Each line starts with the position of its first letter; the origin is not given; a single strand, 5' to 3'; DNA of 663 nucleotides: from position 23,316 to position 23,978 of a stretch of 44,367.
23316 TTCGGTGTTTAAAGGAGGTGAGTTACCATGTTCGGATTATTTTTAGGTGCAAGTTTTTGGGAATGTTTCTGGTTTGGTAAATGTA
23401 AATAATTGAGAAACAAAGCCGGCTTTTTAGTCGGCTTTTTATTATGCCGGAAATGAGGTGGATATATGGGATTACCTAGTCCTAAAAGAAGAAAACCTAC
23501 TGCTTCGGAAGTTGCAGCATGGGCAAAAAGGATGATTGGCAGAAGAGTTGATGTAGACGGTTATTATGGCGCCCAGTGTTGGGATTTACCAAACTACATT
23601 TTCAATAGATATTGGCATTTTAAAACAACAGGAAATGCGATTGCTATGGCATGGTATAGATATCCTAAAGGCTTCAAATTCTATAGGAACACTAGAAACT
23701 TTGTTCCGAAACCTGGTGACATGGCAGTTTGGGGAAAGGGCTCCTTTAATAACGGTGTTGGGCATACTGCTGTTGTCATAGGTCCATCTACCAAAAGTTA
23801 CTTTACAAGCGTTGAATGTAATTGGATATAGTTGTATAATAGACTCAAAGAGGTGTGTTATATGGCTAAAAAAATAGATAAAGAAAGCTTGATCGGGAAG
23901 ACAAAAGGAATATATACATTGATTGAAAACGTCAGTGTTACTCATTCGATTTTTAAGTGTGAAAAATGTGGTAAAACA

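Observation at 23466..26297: Tail-associated CHAP/glucosaminidase hydrolase gene split by a group I intron carrying an HNH homing endonuclease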

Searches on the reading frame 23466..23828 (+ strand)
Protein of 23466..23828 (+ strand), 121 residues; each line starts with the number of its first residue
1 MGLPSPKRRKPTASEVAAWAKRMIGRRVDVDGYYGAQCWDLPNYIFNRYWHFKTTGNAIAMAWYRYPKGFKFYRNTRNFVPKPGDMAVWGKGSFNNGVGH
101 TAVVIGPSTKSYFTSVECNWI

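Call 30: find_encoding_contigs(protein=window:23466-23828:+, flank=3000, max_places=10)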
Protein seq(121 aa) (121 aa): 24 contigs read that carry it; 5 places shown.
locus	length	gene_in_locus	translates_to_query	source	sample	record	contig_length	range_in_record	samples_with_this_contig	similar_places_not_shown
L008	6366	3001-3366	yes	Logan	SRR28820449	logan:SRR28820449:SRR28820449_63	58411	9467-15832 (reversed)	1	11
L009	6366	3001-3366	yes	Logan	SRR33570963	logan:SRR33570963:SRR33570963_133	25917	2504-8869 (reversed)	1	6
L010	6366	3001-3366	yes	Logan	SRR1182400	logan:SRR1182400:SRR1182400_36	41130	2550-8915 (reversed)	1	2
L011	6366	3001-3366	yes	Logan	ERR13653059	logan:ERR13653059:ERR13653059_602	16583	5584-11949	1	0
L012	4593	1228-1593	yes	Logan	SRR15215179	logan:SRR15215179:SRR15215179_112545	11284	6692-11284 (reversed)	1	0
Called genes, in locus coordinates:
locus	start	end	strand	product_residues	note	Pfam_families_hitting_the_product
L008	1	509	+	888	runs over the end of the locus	PF12708:Pect-lyase_RHGA_epim, PF13229:Beta_helix (weak), PF11962:Peptidase_G2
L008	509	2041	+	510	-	PF10651:BppU_N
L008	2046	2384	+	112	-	-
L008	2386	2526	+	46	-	PF09693:Phage_XkdX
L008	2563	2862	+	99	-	PF11166:DUF2951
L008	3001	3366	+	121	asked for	PF05257:CHAP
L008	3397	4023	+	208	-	-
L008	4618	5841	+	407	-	PF01832:Glucosaminidase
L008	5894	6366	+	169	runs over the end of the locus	-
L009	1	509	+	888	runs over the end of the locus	PF12708:Pect-lyase_RHGA_epim, PF13229:Beta_helix (weak), PF11962:Peptidase_G2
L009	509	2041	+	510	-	PF10651:BppU_N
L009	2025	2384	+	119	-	-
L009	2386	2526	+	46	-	PF09693:Phage_XkdX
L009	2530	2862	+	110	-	PF11166:DUF2951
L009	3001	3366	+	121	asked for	PF05257:CHAP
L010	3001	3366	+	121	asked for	PF05257:CHAP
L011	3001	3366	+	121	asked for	PF05257:CHAP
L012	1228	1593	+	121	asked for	PF05257:CHAP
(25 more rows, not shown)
